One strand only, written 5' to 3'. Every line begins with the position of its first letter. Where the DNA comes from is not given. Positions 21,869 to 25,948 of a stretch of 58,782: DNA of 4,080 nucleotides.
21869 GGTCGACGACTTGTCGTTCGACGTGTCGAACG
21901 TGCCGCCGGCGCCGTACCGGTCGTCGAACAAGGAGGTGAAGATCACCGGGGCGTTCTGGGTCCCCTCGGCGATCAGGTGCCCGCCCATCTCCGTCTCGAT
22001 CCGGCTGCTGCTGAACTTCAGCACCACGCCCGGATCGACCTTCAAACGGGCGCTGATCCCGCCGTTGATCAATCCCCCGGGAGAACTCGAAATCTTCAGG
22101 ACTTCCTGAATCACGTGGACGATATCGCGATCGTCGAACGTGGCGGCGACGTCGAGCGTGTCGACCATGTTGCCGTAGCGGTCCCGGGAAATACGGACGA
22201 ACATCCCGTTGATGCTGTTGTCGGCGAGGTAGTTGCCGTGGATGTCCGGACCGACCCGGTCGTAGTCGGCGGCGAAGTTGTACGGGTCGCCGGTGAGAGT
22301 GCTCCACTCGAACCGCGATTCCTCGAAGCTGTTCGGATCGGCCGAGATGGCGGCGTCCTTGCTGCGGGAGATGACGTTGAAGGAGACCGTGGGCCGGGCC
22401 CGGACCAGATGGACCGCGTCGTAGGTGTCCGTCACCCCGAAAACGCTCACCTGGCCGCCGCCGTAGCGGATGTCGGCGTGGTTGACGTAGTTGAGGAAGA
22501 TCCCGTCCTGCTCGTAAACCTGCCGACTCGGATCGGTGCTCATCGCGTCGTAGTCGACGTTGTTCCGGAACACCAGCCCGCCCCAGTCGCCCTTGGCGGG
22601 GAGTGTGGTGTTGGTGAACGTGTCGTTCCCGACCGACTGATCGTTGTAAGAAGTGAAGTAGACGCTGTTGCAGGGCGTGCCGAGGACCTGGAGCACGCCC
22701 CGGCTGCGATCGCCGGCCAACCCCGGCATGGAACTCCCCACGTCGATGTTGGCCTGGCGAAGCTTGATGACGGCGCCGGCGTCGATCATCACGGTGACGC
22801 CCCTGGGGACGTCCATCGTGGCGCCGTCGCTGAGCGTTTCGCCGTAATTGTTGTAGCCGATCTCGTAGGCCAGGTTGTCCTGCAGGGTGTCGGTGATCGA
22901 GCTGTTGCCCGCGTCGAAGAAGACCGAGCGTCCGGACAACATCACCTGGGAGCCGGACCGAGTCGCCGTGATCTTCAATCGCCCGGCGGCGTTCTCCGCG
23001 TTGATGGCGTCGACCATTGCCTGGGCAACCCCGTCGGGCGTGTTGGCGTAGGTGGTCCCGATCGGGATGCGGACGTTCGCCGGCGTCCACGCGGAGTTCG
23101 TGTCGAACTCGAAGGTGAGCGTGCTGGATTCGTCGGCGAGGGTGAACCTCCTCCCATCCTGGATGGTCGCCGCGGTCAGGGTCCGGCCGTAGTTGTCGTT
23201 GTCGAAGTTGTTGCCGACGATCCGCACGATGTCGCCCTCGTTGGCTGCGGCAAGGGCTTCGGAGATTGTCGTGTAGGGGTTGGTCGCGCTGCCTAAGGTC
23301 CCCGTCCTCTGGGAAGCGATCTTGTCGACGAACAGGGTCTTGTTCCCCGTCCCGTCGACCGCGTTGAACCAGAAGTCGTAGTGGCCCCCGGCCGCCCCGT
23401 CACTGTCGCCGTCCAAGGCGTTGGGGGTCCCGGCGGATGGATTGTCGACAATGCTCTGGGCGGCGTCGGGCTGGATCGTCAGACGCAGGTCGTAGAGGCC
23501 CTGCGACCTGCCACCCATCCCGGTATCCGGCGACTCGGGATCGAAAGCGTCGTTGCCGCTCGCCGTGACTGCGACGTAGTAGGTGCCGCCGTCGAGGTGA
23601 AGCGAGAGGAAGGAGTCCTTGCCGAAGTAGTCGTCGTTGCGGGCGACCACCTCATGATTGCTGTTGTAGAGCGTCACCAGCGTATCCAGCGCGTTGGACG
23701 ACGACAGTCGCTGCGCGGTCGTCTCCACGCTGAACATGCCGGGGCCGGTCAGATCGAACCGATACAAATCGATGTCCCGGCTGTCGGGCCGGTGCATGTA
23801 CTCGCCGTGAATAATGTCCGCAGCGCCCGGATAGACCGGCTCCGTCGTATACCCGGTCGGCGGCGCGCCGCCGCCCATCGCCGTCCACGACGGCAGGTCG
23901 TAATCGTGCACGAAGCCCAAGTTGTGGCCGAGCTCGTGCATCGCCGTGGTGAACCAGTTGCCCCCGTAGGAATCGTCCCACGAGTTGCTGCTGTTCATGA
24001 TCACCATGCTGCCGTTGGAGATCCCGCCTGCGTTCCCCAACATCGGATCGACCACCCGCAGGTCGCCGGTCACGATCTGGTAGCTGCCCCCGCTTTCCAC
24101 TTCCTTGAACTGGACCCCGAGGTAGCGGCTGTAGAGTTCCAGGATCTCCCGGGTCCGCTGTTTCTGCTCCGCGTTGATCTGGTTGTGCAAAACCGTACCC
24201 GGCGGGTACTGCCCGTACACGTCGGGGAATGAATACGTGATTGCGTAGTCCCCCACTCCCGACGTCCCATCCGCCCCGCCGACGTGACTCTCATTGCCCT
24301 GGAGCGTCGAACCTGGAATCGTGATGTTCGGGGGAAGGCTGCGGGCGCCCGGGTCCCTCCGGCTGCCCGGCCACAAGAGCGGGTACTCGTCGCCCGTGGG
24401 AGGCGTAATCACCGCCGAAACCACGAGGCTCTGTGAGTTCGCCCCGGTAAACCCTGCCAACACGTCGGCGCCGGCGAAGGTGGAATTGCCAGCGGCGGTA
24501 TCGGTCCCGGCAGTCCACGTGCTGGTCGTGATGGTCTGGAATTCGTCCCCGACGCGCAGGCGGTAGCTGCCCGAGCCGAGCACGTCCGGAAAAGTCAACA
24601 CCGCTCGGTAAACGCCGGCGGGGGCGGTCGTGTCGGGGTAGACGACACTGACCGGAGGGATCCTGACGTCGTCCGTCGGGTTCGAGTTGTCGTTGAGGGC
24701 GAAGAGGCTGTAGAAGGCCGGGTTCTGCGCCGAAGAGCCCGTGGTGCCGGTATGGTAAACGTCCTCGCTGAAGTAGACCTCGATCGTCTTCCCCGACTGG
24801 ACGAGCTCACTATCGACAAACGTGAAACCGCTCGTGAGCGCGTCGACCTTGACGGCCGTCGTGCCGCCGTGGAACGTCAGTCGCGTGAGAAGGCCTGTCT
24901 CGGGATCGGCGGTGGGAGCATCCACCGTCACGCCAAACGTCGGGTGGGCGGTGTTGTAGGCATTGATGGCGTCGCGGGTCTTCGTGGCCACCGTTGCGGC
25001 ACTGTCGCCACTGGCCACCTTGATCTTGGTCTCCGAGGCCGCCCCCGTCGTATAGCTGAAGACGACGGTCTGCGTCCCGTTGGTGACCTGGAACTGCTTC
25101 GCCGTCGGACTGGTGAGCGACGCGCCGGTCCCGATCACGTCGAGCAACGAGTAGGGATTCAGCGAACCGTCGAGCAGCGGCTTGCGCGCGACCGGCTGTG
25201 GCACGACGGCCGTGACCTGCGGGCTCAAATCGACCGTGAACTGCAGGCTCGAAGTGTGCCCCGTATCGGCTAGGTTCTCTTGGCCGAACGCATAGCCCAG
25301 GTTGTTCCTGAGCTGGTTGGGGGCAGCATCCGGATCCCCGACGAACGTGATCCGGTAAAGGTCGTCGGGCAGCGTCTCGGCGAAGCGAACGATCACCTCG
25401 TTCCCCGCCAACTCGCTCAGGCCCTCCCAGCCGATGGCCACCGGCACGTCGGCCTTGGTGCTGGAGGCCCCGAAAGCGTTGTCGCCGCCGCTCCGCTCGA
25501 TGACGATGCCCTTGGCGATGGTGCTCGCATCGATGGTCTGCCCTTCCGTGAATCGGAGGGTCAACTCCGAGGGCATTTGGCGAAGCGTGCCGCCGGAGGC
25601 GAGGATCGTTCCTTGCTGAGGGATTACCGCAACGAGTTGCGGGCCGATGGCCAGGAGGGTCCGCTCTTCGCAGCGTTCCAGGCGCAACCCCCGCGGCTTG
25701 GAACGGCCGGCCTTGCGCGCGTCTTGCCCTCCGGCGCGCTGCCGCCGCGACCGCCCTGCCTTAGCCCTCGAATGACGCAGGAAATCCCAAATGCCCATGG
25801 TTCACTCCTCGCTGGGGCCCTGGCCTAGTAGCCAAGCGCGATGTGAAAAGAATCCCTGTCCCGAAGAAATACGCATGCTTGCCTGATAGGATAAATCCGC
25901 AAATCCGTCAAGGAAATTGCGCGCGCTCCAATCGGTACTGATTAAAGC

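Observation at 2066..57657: Mirror-image pair of paralogous giant genes (7,910 and 10,376 codons) as a candidate two-member surface mega-protein system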

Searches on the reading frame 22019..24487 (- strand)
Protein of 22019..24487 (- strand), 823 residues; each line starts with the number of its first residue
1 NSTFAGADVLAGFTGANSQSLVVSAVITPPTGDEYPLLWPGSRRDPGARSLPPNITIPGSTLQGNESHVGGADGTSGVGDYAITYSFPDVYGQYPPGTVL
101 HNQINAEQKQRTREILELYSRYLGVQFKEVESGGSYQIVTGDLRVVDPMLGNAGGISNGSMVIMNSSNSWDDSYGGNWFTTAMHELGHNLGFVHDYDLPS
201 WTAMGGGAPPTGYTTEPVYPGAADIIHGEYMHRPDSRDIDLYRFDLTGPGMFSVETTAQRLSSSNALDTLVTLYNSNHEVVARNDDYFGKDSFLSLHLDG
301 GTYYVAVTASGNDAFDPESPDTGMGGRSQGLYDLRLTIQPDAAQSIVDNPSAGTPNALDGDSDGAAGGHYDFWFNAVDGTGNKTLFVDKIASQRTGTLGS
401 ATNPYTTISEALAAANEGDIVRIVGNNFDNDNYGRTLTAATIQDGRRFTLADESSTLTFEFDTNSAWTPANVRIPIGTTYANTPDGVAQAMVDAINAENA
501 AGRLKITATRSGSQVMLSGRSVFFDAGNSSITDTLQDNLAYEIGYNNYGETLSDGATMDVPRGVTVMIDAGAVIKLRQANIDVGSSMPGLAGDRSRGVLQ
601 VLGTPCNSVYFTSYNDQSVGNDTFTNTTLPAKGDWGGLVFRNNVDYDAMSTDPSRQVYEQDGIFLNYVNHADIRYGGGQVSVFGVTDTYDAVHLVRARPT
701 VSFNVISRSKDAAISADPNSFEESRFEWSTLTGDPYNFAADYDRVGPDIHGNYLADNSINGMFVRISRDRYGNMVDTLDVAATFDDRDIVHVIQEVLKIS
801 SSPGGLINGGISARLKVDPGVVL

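Call 34: find_related_loci(query=A1, collection=metagenome_contigs, flank=10000)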
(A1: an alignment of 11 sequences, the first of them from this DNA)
Query A1 (823 aa) in metagenome_contigs; peptide patterns used: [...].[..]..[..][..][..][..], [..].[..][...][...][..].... (x = any residue, [..] = any of these).
569 stretches matched a pattern; 355 encode a relative of the query (tblastn E <= 1e-3); the best 80 are kept; 78 distinct loci.
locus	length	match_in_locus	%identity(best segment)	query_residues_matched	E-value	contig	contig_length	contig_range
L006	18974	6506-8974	99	1-823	0e+0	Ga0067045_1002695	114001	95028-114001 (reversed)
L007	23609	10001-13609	68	1-805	0e+0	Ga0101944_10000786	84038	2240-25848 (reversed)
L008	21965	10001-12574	48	4-807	0e+0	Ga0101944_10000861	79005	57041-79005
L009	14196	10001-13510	44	4-818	0e+0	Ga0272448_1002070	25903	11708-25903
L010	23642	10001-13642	46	15-815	0e+0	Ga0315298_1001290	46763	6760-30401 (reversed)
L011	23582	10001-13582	54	24-805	0e+0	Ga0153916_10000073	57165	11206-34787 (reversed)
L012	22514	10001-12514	39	19-807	2e-151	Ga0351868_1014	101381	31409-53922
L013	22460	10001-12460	38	9-807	5e-150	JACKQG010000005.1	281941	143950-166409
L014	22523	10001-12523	40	19-807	2e-149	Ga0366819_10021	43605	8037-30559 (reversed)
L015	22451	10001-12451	36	35-807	1e-148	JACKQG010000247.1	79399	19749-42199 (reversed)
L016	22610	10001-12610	37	19-807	3e-142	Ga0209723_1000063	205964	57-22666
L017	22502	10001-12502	37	8-804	9e-140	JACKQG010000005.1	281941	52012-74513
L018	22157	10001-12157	39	39-805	1e-139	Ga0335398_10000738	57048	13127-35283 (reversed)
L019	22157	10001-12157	39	39-805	1e-139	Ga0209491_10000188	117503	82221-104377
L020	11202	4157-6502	38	10-807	2e-138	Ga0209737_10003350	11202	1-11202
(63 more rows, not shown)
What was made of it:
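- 355 metagenomic stretches encode relatives (call 34).
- Tried and rejected: The metagenome scan corrected this to 355 relatives (call 34).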

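Call 63: predict_structure(alignment_id=A1)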
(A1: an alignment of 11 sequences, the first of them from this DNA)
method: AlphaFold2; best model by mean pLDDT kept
length: 823 residues; sequences in the alignment: 11
mean_pLDDT: 61.1   pTM: 0.43
mean pLDDT of the five models: 61.1, 57.6, 57.3, 54.2, 44.6
residues with pLDDT >= 90: 41; 70-90: 307; 50-70: 173; < 50: 302
segments of 3 or more residues with pLDDT < 50: 1-5, 29-81, 195-200, 209-219, 221-237, 286-288, 318-327, 342-381, 427-444, 453-455, 464-473, 519-534, 587-591, 645-663, 724-745, 766-823
pLDDT, mean of each block of 10 residues (from residue 1): 55 70 67 31 32 34 28 26 79 81 92 80 66 83 80 77 87 78 79 50 53 42 43 46 81 71 60 80 61 76 80 52 48 75 34 35 31 33 72 67 82 84 63 38 53 54 48 53 71 78 70 59 40 57 88 88 82 88 64 70 72 85 68 88 53 42 65 86 74 80 80 74 46 35 53 65 53 42 38 28 28 25 24
secondary structure, 60 per line:
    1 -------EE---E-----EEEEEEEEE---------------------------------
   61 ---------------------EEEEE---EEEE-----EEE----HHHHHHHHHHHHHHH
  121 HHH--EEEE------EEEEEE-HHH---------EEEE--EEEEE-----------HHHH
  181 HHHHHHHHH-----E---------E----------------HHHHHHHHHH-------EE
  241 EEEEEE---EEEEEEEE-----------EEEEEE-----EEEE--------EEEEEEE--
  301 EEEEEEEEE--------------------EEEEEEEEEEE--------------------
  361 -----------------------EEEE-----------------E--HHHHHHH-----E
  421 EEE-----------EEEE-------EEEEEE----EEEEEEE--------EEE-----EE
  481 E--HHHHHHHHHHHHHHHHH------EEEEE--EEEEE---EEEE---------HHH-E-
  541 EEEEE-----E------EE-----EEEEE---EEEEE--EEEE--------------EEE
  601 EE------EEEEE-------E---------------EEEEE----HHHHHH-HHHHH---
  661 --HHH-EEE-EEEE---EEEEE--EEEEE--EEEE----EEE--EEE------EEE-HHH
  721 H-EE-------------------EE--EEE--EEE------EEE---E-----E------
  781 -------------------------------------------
elements in order (helices of 4 or more, strands of 3 or more residues): E19-27 E82-86 E90-93 E99-101 H106-123 E126-129 E136-141 E155-158 E161-165 H177-189 H222-231 E239-246 E250-257 E269-274 E280-283 E292-298 E301-309 E330-340 E384-387 H408-414 E420-423 E435-438 E446-451 E456-462 E471-473 E479-481 H484-500 E507-511 E514-518 E522-525 E541-545 E565-569 E573-577 E580-583 E598-602 E609-613 E637-641 H646-651 H653-657 E667-669 E671-674 E678-682 E685-689 E692-695 E700-702 E705-707 E714-716 H718-721 E748-750 E753-755 E762-764

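Call 73: fold_search(model_id=the predicted structure, library=pdb)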
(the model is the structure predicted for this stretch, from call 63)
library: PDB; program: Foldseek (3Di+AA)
matches with E <= 10: 1007; with E <= 0.001: 45
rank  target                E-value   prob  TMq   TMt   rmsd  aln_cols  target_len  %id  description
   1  8a28_A                1.0e-04  1.00  0.12  0.23  21.9       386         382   12  Structure of the astacin zymogen of LAST-MAM from Limulus polyphemus (released 2022-10-19)
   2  1bzs                  1.3e-04  1.00  0.15  0.68   5.9       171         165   19  CRYSTAL STRUCTURE OF MMP8 COMPLEXED WITH HMR2909 (released 2000-05-31)
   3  5sv5                  1.3e-04  1.00  0.09  0.64   2.5       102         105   13  1.0 Angstrom Crystal Structure of pre-Peptidase C-terminal Domain of Collagenase from Bacillus anthracis. (released 2016-08-17)
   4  2ozr_E                1.7e-04  1.00  0.15  0.64   6.5       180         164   19  MMP13 Catalytic Domain Complexed with 4-{[1-methyl-2,4-dioxo-6-(3-phenylprop-1-yn-1-yl)-1,4-dihydroquinazolin-3(2H)-yl (released 2007-07-24)
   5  5i2z_A                1.9e-04  1.00  0.15  0.68   5.6       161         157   20  Crystal structure of the catalytic domain of MMP-12 in complex with a selective sugar-conjugated triazole-linked carbo (released 2016-07-06)
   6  2pjt_D                2.0e-04  1.00  0.14  0.65   6.0       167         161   20  Crystal structure of the catalytic domain of MMP-13 complexed with WAY-344 (released 2008-04-22)
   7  4hpk_B                2.2e-04  1.00  0.09  0.59   2.3       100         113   17  Crystal structure of Clostridium histolyticum colg collagenase collagen-binding domain 3B at 1.35 Angstrom resolution  (released 2012-12-12)
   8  5uwm_A                2.2e-04  1.00  0.14  0.68   5.9       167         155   20  Matrix metalloproteinase-13 complexed with selective inhibitor compound (R)-17a (released 2017-07-12)
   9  5l7f_A                2.2e-04  1.00  0.14  0.64   5.3       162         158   23  Crystal structure of MMP12 mutant K421A in complex with RXP470.1 conjugated with fluorophore Cy5,5 in space group P21. (released 2016-09-14)
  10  1rmz                  2.3e-04  1.00  0.15  0.65   6.3       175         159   20  Crystal structure of the catalytic domain of human MMP12 complexed with the inhibitor NNGH at 1.3 A resolution (released 2004-12-14)
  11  3ljz_A                2.4e-04  1.00  0.15  0.66   6.4       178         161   17  Crystal Structure of Human MMP-13 complexed with an Amino-2-indanol compound (released 2011-02-02)
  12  1hfs                  2.5e-04  1.00  0.14  0.66   5.9       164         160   17  CRYSTAL STRUCTURE OF THE CATALYTIC DOMAIN OF HUMAN FIBROBLAST STROMELYSIN-1 INHIBITED WITH THE N-CARBOXY-ALKYL INHIBITOR (released 1998-02-18)
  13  1ros_A                2.5e-04  1.00  0.15  0.66   5.9       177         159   22  Crystal structure of MMP-12 complexed to 2-(1,3-dioxo-1,3-dihydro-2H-isoindol-2-yl)ethyl-4-(4-ethoxy[1,1-biphenyl]-4-y (released 2004-12-07)
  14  6ela_A                2.8e-04  1.00  0.14  0.65   5.0       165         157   22  Crystal structure of MMP12 in complex with inhibitor BE4. (released 2018-05-16)
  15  2wo9_B                2.8e-04  1.00  0.15  0.64   6.0       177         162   21  MMP12 complex with a beta hydroxy carboxylic acid (released 2009-09-08)
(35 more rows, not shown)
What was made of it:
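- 23804..24256 (-): MMP-like metzincin catalytic domain of A. The zinc motif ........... is at aa 621-631 (nt 23906-23938), followed by a conserved Met. Foldseek matches to MMP-8/12/13 and karilysin, TM 0.62-0.68 (call 73).
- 23429..23776 (-): PPC / collagen-binding-type beta-sandwich that follows the protease domain. Foldseek matches to the ColG CBD and the B. anthracis PPC domain, TM 0.55-0.67 (call 73).
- On Metzincin (M10/MMP-like) metallopeptidase: Local pLDDT is about 80 (calls 63, 73).
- Foldseek matches to MMPs and karilysin (TM 0.62-0.68) and to PPC/ColG CBD domains (call 73).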

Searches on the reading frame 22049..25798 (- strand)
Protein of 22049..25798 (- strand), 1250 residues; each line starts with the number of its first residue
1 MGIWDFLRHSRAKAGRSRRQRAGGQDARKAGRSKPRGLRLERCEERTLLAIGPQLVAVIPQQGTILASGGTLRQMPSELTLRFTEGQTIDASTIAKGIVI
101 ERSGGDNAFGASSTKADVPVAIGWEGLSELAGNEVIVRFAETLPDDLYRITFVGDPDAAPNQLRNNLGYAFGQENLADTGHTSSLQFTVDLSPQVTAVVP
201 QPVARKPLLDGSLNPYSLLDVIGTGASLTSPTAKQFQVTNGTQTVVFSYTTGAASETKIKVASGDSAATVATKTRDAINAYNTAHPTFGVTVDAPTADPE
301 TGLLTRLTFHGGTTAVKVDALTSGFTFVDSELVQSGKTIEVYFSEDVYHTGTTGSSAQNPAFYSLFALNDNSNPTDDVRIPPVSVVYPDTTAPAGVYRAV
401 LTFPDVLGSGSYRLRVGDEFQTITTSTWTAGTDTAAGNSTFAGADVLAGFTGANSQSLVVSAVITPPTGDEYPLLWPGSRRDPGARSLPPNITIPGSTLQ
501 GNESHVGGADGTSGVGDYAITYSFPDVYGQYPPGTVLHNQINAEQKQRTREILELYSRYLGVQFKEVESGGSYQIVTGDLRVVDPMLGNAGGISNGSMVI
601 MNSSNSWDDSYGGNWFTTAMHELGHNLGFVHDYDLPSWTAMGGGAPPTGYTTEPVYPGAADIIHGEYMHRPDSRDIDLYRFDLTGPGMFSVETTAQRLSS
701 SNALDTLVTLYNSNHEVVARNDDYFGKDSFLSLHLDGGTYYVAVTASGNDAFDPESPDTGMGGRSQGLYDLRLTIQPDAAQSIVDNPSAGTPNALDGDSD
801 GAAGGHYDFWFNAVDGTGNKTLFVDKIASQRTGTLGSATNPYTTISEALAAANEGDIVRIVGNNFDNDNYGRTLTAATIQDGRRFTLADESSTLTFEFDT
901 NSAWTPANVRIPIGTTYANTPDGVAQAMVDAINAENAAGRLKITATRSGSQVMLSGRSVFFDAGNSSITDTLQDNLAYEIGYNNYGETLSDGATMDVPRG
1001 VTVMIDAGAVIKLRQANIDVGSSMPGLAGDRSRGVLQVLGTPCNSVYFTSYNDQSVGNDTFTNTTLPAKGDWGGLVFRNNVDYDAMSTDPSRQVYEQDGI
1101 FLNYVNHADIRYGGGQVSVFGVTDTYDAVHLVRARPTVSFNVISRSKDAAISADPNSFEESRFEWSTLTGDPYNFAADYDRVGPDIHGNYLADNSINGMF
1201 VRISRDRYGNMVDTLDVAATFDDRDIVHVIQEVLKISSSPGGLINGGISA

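Call 6: search_protein_families(library=pfam, proteins=[window:22799-25798:-], max_evalue=0.01)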
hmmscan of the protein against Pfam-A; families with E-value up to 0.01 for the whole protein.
window:22799-25798:- (1000 aa): 3 families
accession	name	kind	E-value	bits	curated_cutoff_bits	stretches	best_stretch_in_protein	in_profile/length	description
PF13688.12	Reprolysin_5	-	0.00015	22.5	27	1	590-640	112-164/196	Metallo-peptidase family M12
PF13582.12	Reprolysin_3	-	0.0067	17.4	22.4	0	592-632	79-123/123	Metallo-peptidase family M12B Reprolysin-like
PF00413.30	Peptidase_M10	-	0.0069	16.7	24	0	594-632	83-125/159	Matrixin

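Call 11: find_homologous_proteins(query=window:22049-25798:-)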
Query window:22049-25798:- (1250 aa): 14 proteins with E <= 0.001 among 8000 candidates.
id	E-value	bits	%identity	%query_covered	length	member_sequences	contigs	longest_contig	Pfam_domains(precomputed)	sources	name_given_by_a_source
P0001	2.2e-165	570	52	22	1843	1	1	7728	-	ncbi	ncbi:MAG: hypothetical protein ACI9HK_002606, partial [Pirellulaceae bacterium]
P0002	4.5e-163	563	41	62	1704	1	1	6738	PF04151.22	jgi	-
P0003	3.5e-156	540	35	98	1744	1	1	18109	PF00413.31,PF20009.5,PF14339.13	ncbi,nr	ncbi:MAG TPA: GEVED domain-containing protein, partial [Thermoguttaceae bacterium]|nr:GEVED domain-c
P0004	2.5e-152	527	51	22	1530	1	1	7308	-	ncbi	ncbi:MAG: hypothetical protein ACKO38_05975, partial [Planctomycetota bacterium]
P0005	3.9e-148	513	38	31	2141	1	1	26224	PF26766.1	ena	-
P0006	7.1e-146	506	36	43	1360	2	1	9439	PF04151.22,PF28492.1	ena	-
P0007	2.2e-143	498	40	35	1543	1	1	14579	-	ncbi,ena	-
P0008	1.8e-141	491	35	47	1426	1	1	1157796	PF10142.16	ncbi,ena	-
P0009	2.5e-102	362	35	45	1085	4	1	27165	-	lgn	-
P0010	9.2e-63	231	38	22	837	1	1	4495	PF00413.31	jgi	jgi:hypothetical protein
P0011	7.3e-45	171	43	21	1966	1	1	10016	PF26766.1,PF14339.13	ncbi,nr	ncbi:MAG: choice-of-anchor L domain-containing protein, partial [Planctomycetaceae bacterium]|nr:cho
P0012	1.2e-30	124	39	18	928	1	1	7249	PF20009.5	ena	-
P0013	1.7e-21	94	34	14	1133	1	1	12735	PF01483.28,PF00082.28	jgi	jgi:subtilisin family serine protease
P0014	2.3e-18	83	40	8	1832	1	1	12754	PF04151.22,PF07100.17,PF01483.28,PF00082.28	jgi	jgi:subtilisin-like proprotein convertase family protein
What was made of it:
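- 23429..23776 (-): PF04151 on homologues (call 11).
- Tried and rejected: Searching with A1-1250 gave only 14 hits (call 11) and wrongly suggested a rare family.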

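Call 12: search_protein_families(library=ncbifam, proteins=[window:22799-25798:-], max_evalue=0.01)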
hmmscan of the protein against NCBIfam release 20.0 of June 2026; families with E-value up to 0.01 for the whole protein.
window:22799-25798:- (1000 aa): 0 families

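Call 22: find_encoding_contigs(protein=P0008, flank=10000, max_places=3)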
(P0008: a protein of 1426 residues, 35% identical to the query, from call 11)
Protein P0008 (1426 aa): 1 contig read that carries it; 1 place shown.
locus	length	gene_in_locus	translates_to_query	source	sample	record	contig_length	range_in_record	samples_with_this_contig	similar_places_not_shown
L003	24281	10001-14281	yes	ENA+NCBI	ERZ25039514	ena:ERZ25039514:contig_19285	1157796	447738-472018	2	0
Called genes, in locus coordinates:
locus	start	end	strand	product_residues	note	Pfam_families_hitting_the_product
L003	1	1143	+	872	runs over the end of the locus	-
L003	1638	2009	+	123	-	-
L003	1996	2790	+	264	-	PF04151:PPC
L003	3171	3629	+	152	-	-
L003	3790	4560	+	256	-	-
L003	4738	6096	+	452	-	-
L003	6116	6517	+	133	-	-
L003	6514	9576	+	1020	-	PF20009:GEVED, PF17892:Cadherin_5 (weak), PF19076:CshA_repeat (faint), PF17963:Big_9, PF17803:Cadherin_4, PF17892:Cadherin_5, PF17963:Big_9, PF00404:Dockerin_1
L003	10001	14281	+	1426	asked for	PF10142:PhoPQ_related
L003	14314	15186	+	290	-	-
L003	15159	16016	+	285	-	PF04151:PPC (weak)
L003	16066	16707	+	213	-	-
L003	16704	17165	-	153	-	-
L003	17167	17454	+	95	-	-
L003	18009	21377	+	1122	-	-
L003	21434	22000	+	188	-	PF20009:GEVED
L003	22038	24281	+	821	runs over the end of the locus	PF17803:Cadherin_4 (faint), PF17963:Big_9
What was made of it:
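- A homologous region in L003 is split into many same-strand ORFs (call 22).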

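Call 23: find_encoding_contigs(protein=P0005, flank=10000, max_places=3)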
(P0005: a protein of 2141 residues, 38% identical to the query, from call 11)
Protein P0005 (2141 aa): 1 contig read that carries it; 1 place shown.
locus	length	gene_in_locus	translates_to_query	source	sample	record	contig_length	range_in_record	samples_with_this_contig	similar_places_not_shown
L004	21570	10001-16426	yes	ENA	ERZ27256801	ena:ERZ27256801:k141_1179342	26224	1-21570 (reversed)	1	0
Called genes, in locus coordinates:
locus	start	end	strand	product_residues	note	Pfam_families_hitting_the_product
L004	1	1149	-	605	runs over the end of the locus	PF01134:GIDA, PF07992:Pyr_redox_2 (weak), PF12831:FAD_oxidored, PF21680:GIDA_C_1st, PF13932:SAM_GIDA_C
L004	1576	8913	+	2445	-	PF13946:DUF4214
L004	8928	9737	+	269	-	PF00535:Glycos_transf_2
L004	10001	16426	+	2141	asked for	PF26766:Choice_anch_L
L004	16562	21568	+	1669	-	?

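Call 24: find_encoding_contigs(protein=P0003, flank=10000, max_places=3)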
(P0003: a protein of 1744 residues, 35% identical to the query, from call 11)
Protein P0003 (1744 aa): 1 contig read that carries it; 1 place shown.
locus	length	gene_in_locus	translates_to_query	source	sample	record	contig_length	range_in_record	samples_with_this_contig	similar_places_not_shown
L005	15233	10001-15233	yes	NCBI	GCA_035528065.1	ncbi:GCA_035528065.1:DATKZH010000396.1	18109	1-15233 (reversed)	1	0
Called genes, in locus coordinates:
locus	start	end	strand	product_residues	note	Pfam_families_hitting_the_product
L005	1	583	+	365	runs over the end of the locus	PF00072:Response_reg, PF01339:CheB_methylest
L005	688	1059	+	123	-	PF00072:Response_reg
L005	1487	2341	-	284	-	PF01261:AP_endonuc_2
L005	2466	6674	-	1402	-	PF13360:PQQ_2 (faint), PF14783:BBS2_Mid (faint), PF25292:Beta-prop_CGLA, PF01839:FG-GAP (faint), PF13517:FG-GAP_3, PF13570:Beta-prop_ACSF4 (weak), PF25292:Beta-prop_CGLA (weak)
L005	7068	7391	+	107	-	-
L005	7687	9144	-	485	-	PF00884:Sulfatase, PF01663:Phosphodiest (faint), PF16347:SGSH_C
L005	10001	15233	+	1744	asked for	PF14339:DUF4394 (faint), PF20009:GEVED, PF00413:Peptidase_M10 (faint)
